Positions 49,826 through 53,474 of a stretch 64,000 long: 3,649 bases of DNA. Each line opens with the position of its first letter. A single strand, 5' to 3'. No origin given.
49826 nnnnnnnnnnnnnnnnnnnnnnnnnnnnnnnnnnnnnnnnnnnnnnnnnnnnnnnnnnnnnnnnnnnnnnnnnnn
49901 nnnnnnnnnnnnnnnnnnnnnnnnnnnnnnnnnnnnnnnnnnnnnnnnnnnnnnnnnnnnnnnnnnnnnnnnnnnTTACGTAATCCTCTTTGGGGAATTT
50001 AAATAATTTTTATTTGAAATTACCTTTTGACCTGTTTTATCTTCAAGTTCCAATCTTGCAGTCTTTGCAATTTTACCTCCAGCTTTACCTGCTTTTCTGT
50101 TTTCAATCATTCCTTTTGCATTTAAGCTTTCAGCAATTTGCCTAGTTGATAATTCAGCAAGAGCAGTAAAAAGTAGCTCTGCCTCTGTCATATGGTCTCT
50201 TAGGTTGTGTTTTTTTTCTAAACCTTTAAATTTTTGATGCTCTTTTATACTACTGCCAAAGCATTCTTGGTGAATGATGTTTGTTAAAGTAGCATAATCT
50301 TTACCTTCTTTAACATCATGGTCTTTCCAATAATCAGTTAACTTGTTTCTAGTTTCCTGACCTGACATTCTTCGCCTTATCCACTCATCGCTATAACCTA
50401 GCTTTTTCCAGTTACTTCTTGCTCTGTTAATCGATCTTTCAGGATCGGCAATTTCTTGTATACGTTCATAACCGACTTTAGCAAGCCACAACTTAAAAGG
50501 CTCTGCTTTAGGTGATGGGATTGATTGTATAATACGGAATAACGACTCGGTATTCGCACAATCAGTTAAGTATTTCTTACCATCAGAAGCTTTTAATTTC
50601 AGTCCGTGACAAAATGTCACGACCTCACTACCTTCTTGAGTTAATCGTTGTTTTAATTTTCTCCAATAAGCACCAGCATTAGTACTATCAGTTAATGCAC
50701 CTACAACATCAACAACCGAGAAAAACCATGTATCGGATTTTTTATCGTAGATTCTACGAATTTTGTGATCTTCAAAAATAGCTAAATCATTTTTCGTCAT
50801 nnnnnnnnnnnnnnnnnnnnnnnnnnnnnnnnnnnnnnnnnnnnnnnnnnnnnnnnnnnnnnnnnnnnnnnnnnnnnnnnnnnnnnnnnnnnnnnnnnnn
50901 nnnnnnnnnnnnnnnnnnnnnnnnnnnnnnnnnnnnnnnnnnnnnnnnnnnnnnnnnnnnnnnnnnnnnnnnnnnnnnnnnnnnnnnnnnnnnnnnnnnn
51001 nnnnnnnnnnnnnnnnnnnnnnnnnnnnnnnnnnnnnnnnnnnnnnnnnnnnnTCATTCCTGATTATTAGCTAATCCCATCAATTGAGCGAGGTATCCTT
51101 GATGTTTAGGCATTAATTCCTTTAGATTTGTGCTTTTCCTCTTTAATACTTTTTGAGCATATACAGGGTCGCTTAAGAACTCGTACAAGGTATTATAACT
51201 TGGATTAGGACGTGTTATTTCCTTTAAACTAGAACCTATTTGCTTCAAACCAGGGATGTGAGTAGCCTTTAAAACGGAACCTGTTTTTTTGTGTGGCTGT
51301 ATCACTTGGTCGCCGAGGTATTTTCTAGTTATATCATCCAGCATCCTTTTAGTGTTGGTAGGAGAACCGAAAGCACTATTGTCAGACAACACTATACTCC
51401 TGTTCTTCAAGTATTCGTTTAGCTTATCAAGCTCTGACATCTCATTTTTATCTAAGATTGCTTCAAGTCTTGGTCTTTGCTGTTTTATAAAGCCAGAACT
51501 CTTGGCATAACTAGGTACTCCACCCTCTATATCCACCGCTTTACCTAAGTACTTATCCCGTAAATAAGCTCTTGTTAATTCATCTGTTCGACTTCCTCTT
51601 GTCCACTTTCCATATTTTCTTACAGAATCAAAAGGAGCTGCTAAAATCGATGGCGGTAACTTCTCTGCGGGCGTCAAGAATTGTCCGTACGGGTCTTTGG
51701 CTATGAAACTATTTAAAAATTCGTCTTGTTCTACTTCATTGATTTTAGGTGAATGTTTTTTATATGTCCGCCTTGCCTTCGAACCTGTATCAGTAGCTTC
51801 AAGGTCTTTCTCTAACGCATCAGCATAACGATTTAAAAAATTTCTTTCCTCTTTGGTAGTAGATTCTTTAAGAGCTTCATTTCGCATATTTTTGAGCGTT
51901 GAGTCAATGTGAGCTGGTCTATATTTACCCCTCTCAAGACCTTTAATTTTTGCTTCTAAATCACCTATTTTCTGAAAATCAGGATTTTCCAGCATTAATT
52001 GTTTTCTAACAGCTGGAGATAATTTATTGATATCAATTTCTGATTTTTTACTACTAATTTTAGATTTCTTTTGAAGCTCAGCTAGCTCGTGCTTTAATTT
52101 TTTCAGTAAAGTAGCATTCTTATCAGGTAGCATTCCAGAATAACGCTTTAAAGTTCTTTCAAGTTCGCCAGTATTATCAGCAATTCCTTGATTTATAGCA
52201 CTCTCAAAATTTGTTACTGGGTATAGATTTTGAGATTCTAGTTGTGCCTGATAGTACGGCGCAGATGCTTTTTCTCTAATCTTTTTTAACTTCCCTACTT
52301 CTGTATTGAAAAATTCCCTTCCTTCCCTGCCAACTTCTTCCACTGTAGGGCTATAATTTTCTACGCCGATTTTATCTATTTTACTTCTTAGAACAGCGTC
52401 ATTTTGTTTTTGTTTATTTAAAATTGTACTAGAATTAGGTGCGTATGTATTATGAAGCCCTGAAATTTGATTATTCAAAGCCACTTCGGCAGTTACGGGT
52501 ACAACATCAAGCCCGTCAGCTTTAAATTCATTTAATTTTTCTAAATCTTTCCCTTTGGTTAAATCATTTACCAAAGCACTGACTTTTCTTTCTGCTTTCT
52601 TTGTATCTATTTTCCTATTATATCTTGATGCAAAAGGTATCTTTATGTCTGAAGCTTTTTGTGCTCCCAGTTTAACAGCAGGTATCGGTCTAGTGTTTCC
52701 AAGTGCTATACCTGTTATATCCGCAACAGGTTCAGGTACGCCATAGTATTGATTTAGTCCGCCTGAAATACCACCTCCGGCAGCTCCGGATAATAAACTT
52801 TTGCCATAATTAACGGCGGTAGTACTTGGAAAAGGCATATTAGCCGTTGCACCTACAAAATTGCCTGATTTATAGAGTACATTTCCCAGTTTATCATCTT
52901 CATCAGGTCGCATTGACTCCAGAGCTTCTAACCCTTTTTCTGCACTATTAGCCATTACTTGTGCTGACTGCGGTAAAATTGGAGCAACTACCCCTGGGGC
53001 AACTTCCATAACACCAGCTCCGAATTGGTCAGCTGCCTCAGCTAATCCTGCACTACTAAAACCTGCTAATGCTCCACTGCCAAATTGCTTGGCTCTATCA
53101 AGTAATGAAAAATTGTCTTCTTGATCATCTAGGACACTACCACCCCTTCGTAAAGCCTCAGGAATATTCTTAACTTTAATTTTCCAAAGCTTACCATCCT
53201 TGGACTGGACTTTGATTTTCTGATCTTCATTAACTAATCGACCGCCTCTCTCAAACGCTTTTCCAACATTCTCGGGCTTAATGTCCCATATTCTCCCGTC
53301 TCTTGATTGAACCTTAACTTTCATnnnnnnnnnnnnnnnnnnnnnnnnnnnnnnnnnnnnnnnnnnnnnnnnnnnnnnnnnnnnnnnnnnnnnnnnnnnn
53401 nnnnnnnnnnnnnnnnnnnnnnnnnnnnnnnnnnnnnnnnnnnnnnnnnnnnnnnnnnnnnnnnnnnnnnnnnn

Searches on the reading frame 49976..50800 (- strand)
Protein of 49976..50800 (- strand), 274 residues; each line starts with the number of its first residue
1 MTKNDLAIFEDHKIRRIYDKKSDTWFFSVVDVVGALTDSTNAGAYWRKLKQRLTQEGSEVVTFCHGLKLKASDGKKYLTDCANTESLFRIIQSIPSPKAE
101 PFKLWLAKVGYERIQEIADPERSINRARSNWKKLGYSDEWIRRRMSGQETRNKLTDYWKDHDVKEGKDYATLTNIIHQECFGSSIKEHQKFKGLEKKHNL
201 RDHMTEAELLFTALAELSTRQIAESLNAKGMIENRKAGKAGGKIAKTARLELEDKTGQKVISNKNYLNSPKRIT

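Call 7: search_protein_families(library=pfam, proteins=[window:49976-50800:-], max_evalue=0.01)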
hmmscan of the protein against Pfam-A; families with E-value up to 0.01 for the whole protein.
window:49976-50800:- (274 aa): 1 family
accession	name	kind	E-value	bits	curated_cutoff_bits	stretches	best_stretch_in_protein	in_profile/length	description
PF02498.22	Bro-N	-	9.6e-09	36.2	25.6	1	14-108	2-92/96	BRO family, N-terminal domain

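Call 8: search_protein_families(library=phrogs, proteins=[window:49976-50800:-], max_evalue=0.01)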
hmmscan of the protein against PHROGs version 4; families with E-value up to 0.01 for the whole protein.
window:49976-50800:- (274 aa): 5 families
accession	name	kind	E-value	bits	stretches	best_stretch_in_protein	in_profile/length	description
phrog_15286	-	unknown function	1.3e-90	304.1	1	2-268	3-268/274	-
phrog_28094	-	unknown function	2e-09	38.5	1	211-268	3-60/66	-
phrog_2657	-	transcription regulation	4.5e-08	33.7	1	126-211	109-194/243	transcriptional regulator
phrog_8036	-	unknown function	2.1e-06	28.3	1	141-258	144-256/290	-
phrog_13994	-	unknown function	0.0062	17.4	0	205-268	2-60/105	-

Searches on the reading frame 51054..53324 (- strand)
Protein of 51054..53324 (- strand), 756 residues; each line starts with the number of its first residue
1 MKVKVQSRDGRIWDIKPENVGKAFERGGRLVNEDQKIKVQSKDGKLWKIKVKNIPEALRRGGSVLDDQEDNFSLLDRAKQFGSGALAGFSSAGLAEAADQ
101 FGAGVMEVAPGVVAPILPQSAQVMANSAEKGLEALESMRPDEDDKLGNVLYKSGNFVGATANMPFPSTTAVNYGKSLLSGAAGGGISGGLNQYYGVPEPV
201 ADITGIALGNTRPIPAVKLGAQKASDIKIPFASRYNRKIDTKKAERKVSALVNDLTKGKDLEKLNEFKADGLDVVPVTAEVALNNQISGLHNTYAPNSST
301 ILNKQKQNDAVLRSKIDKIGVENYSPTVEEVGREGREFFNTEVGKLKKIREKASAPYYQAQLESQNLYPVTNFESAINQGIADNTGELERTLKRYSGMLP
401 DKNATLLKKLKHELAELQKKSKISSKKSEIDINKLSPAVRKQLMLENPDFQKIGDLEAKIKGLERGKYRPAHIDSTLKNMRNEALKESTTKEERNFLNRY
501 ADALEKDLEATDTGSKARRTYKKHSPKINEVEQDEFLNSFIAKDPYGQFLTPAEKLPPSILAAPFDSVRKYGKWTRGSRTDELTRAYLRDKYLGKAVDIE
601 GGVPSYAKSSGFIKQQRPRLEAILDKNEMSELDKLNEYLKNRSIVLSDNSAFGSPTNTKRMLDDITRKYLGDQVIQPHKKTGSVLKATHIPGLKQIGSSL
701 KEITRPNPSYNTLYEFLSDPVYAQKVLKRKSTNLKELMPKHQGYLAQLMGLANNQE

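Call 7: search_protein_families(library=pfam, proteins=[window:51054-53324:-], max_evalue=0.01)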
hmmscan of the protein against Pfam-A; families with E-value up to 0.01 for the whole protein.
window:51054-53324:- (756 aa): 0 families

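Call 8: search_protein_families(library=phrogs, proteins=[window:51054-53324:-], max_evalue=0.01)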
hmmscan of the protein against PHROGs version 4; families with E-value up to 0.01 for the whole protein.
window:51054-53324:- (756 aa): 0 families

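Call 50: search_dna_similar(query=window:51054-53324:-, collection=plasmids, mode=protein, max_rows=15, max_evalue=0.001)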
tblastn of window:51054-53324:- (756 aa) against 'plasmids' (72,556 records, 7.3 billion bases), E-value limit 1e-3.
Records with a match: 2; places in all: 2; records where one place covers at least 80% of the query: 0.
Best place of each record, by identity: 60-80% 1; <60% 1.
By first word of the organism name: Candidatus 2.
By predicted mobility (MOB-suite, as given by PLSDB): non-mobilizable 2.
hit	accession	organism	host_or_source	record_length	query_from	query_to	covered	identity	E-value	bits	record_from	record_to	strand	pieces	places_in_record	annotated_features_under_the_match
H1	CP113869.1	Candidatus Megaera polyxenophila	Euplotes woodruffi,mixed host and ...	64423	41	172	17%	58.3%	1e-24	118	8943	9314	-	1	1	hypothetical protein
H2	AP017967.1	Candidatus Megaera polyxenophila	-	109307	73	172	13%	68.0%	5e-25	119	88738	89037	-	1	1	hypothetical protein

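Call 55: get_annotated_region(hit=H1, flank=12000)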
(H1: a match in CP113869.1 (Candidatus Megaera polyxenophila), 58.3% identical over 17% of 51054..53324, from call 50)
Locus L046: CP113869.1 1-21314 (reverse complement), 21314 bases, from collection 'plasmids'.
description: Candidatus Megaera polyxenophila strain NDG2 plasmid unnamed2, complete sequence
organism: Candidatus Megaera polyxenophila (NCBI taxid 988779)
taxonomy: Bacteria; Pseudomonadota; Alphaproteobacteria; Rickettsiales; Rickettsiaceae; Candidatus Megaera; Candidatus Megaera polyxenophila
host: -; source: Euplotes woodruffi,mixed host and symbiont culture; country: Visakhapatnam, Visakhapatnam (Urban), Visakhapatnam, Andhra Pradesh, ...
typing (MOB-suite, as given by PLSDB): non-mobilizable
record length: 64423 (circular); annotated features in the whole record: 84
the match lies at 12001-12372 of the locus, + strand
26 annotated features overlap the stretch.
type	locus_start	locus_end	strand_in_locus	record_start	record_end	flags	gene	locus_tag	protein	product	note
CDS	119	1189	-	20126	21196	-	-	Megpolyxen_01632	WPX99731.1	hypothetical protein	-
CDS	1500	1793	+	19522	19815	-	-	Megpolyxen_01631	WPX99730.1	hypothetical protein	-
CDS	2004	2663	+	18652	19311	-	-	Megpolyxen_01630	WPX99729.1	hypothetical protein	-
CDS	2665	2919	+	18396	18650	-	-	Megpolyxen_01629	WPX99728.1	hypothetical protein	-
CDS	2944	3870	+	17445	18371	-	-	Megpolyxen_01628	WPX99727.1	YqaJ-like viral recombinase domain protein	-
CDS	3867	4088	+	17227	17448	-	-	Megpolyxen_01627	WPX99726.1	Helix-turn-helix domain-containing DNA-binding protein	-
CDS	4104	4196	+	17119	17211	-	-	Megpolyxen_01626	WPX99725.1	hypothetical protein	-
CDS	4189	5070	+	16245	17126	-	-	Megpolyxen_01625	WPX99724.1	Putative phage-related RecT superfamily recombination protein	-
CDS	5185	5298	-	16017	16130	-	-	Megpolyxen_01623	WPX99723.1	hypothetical protein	-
CDS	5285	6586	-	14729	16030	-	-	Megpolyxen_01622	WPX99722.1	Group II intron reverse transcriptase/maturase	-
CDS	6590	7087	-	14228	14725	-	-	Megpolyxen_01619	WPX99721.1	hypothetical protein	-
CDS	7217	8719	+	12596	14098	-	-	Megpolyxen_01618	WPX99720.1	hypothetical protein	-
CDS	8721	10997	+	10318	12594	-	-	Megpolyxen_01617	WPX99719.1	hypothetical protein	-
CDS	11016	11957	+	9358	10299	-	-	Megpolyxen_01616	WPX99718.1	hypothetical protein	-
CDS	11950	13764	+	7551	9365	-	-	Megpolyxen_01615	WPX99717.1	hypothetical protein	-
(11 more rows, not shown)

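Call 57: get_annotated_region(hit=H2, flank=20000)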
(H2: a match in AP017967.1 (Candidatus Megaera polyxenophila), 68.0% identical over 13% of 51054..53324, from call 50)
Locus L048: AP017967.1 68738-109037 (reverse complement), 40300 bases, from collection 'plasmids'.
description: Candidatus Megaera polyxenophila plasmid pPCS109 DNA, complete sequence, strain: PCS
organism: Candidatus Megaera polyxenophila (NCBI taxid 988779)
taxonomy: Bacteria; Pseudomonadota; Alphaproteobacteria; Rickettsiales; Rickettsiaceae; Candidatus Megaera; Candidatus Megaera polyxenophila
host: -; source: -; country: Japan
typing (MOB-suite, as given by PLSDB): non-mobilizable
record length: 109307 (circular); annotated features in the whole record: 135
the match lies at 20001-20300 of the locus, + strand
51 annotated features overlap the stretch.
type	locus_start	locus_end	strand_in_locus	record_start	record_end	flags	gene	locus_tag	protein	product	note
CDS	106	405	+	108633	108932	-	-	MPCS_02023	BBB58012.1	hypothetical protein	-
CDS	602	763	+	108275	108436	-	-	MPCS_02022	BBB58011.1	hypothetical protein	-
CDS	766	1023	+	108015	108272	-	-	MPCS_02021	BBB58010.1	hypothetical protein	-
CDS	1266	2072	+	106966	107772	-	-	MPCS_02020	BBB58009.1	viral A-type inclusion protein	-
CDS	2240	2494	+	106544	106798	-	-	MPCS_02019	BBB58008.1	prevent-host-death family protein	-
CDS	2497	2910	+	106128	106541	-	-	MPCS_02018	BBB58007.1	toxin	-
CDS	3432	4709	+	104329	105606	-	-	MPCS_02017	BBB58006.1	transposase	-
CDS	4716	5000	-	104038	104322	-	-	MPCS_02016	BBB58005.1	integrase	-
CDS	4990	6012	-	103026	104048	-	-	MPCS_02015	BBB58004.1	integrase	-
CDS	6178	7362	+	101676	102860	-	-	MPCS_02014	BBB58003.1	integrase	-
CDS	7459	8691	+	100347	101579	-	-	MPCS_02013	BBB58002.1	MFS transporter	-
CDS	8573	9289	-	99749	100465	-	-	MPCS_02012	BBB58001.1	guanosine polyphosphate pyrophosphohydrolase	-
CDS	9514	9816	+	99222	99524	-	-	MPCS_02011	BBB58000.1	hypothetical protein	-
CDS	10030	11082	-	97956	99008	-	-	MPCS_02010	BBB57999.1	hypothetical protein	-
CDS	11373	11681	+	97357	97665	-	-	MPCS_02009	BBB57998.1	marR family protein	-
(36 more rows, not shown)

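Call 73: search_protein_families(library=pfam, proteins=[L046:11950-13764:+], max_evalue=0.01)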
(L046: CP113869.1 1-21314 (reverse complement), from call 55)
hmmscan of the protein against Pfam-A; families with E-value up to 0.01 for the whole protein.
L046:11950-13764:+ (604 aa): 0 families

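Call 74: search_protein_families(library=phrogs, proteins=[L046:11950-13764:+], max_evalue=0.01)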
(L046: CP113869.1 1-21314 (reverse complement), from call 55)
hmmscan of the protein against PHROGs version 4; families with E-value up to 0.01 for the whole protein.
L046:11950-13764:+ (604 aa): 0 families

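Call 98: find_related_loci(query=window:51054-53324:-, collection=viral_contigs, flank=10000)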
Query window:51054-53324:- (756 aa) in viral_contigs; peptide patterns used: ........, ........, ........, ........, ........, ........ (x = any residue, [..] = any of these).
2 stretches matched a pattern, but none encodes a relative of the query by tblastn (E <= 1e-3).
